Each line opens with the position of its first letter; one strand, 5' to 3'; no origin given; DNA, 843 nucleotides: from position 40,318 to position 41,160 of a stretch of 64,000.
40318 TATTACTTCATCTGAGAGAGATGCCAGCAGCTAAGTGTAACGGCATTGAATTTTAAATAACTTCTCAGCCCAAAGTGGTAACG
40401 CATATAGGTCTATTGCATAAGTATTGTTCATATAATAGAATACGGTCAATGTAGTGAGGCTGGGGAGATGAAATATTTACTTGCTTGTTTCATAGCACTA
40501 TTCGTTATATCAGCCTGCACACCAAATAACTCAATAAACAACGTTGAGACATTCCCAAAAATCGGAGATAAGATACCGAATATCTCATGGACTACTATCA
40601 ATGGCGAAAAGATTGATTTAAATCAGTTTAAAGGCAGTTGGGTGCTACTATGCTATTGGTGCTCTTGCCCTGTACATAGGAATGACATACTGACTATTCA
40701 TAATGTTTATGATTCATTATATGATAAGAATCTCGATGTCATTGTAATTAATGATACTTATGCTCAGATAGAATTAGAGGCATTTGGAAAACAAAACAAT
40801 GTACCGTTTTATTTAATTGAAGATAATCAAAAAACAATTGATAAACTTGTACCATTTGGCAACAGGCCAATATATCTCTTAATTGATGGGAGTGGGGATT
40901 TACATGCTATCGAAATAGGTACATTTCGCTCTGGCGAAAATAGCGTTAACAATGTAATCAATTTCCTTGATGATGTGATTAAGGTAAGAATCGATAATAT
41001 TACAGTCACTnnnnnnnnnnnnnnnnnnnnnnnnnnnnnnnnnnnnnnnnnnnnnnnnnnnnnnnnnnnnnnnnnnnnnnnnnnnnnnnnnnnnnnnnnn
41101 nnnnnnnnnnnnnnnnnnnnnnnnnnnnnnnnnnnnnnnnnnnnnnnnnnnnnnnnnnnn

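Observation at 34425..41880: Island cargo: three paralogous secreted thioredoxin-fold (TlpA-like) proteins with a shared leader and diversified C-terminal bodies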

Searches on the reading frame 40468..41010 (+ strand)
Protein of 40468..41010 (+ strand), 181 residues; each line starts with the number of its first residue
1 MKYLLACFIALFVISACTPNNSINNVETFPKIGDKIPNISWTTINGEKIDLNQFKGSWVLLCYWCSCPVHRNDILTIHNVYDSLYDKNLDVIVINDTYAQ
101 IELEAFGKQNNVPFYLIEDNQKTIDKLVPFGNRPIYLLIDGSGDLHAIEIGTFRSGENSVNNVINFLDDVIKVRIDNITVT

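Call 22: search_solved_structures(query=window:40468-41010:+, show_alignments=3, max_evalue=0.01)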
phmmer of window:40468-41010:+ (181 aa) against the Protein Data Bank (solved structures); distinct sequences matched with E-value up to 0.01: 15.
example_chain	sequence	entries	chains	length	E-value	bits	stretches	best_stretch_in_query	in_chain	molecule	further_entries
3c71_A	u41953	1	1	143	9.8e-08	35.1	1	33-165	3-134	Thiol-disulfide oxidoreductase resA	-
4nmu_A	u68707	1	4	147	1e-07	35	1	31-146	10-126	Thiol-disulfide oxidoreductase ResA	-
2h19_A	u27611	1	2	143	6.5e-07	32.4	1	33-165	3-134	Thiol-disulfide oxidoreductase resA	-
1st9_A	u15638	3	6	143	9e-07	31.9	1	33-165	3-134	Thiol-disulfide oxidoreductase resA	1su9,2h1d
2f9s_A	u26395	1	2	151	1.1e-06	31.7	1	33-165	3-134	Thiol-disulfide oxidoreductase resA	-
2h1b_A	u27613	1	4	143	1.7e-06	31.1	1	33-165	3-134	Thiol-disulfide oxidoreductase resA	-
3c73_A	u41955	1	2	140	1.9e-06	30.9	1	36-165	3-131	Thiol-disulfide oxidoreductase resA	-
2h1g_A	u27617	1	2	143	3.8e-06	29.9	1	33-165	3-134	Thiol-disulfide oxidoreductase resA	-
2h1a_A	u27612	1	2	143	5.2e-06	29.5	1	33-165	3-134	Thiol-disulfide oxidoreductase resA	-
3kcm_A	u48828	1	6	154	1.4e-05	28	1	36-153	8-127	Thioredoxin family protein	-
3drn_A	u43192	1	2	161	6.7e-05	25.8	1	31-148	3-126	Peroxiredoxin, bacterioferritin comigratory protein homolog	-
3erw_A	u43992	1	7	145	0.00023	24.1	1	41-153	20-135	Sporulation thiol-disulfide oxidoreductase A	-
3hdc_A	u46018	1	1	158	0.00038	23.4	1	31-96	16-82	Thioredoxin family protein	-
2lrn_A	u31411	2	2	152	0.00049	23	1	33-150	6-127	Thiol:disulfide interchange protein | Putative thiol-disulfide oxidoreductase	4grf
3ha9_A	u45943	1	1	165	0.0024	20.8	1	36-145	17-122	uncharacterized Thioredoxin-like protein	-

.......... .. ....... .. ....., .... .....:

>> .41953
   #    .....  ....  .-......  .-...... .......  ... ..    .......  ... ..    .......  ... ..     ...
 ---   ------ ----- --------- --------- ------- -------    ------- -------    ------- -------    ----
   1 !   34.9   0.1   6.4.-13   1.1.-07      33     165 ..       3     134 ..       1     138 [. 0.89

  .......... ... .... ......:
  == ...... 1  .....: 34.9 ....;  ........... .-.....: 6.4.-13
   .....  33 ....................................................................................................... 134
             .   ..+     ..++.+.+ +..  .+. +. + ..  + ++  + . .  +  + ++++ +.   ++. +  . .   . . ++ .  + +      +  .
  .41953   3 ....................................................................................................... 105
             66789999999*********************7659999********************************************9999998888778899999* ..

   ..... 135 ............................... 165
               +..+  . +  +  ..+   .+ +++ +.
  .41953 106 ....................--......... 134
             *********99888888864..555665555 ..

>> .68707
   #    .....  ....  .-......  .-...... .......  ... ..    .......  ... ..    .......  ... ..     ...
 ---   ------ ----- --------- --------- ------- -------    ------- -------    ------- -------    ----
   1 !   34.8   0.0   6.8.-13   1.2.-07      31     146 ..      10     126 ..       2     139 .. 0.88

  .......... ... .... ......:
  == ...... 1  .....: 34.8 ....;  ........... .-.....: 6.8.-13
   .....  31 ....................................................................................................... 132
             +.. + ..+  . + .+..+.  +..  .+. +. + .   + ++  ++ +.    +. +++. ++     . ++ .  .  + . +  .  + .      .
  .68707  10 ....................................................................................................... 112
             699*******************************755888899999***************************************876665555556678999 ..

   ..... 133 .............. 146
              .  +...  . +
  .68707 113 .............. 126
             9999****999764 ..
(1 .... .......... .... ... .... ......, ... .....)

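Call 78: search_protein_representatives(alignment_id=A5)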
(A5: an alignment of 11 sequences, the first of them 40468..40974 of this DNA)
Query: 11 sequences, 160 profile positions. Proteins with E-value up to 0.001 (for the whole library): 5339; up to 1e-10: 113; up to 1e-30: 9. The best 150 are listed.
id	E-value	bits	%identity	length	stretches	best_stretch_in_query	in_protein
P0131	7.6e-98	340.9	-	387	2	1-160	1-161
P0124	1.2e-75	268.7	-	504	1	1-159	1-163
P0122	5.2e-75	266.7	-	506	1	1-159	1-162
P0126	1.9e-74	264.9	-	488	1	1-159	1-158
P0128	2.1e-71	255.0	-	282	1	1-159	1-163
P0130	7.8e-59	214.1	-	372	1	5-159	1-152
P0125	5.9e-58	211.3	-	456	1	29-157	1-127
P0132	6.0e-41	156.0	-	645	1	15-156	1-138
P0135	7.0e-41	155.8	-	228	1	28-159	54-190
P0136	1.3e-28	115.9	-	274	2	7-155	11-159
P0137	3.7e-24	101.4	-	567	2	28-158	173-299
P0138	1.7e-22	96.0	-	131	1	9-103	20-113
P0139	3.1e-20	88.7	-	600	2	10-159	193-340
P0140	8.8e-20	87.2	-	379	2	6-156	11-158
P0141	2.5e-19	85.8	-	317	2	10-156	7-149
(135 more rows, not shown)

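Call 91: search_solved_structures(query=A5, max_evalue=0.01, show_alignments=2)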
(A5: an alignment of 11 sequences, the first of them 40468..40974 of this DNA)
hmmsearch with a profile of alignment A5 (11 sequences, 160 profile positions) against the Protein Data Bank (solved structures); distinct sequences matched with E-value up to 0.01: 23.
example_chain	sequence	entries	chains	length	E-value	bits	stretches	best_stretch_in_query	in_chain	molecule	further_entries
4nmu_A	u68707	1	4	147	6.8e-11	45.3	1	29-152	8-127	Thiol-disulfide oxidoreductase ResA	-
3erw_A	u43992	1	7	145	4.1e-09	39.5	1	41-157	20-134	Sporulation thiol-disulfide oxidoreductase A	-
3c71_A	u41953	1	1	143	1.1e-08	38.1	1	33-158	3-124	Thiol-disulfide oxidoreductase resA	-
2h19_A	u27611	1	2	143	3.4e-08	36.5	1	33-158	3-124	Thiol-disulfide oxidoreductase resA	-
3c73_A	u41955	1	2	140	4.5e-08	36.1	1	36-158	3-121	Thiol-disulfide oxidoreductase resA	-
1st9_A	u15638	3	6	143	4.8e-08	36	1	33-158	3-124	Thiol-disulfide oxidoreductase resA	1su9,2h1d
2f9s_A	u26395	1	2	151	5.7e-08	35.8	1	33-158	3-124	Thiol-disulfide oxidoreductase resA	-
2h1b_A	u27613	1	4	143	7e-08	35.5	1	33-158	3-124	Thiol-disulfide oxidoreductase resA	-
3drn_A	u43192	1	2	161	7.8e-08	35.3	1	30-157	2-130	Peroxiredoxin, bacterioferritin comigratory protein homolog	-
2h1g_A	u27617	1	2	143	3.9e-07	33.1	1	33-158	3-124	Thiol-disulfide oxidoreductase resA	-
2h1a_A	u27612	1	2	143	5.1e-07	32.7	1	33-158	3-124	Thiol-disulfide oxidoreductase resA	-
2yp6_A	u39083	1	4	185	9.4e-07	31.8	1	19-158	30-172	THIOREDOXIN FAMILY PROTEIN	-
4hqz_A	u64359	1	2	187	2.4e-06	30.5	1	20-158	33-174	Thioredoxin family protein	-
2lrn_A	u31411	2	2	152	3e-06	30.2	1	33-154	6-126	Thiol:disulfide interchange protein | Putative thiol-disulfide oxidoreductase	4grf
3kcm_A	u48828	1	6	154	5e-06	29.4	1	35-152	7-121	Thioredoxin family protein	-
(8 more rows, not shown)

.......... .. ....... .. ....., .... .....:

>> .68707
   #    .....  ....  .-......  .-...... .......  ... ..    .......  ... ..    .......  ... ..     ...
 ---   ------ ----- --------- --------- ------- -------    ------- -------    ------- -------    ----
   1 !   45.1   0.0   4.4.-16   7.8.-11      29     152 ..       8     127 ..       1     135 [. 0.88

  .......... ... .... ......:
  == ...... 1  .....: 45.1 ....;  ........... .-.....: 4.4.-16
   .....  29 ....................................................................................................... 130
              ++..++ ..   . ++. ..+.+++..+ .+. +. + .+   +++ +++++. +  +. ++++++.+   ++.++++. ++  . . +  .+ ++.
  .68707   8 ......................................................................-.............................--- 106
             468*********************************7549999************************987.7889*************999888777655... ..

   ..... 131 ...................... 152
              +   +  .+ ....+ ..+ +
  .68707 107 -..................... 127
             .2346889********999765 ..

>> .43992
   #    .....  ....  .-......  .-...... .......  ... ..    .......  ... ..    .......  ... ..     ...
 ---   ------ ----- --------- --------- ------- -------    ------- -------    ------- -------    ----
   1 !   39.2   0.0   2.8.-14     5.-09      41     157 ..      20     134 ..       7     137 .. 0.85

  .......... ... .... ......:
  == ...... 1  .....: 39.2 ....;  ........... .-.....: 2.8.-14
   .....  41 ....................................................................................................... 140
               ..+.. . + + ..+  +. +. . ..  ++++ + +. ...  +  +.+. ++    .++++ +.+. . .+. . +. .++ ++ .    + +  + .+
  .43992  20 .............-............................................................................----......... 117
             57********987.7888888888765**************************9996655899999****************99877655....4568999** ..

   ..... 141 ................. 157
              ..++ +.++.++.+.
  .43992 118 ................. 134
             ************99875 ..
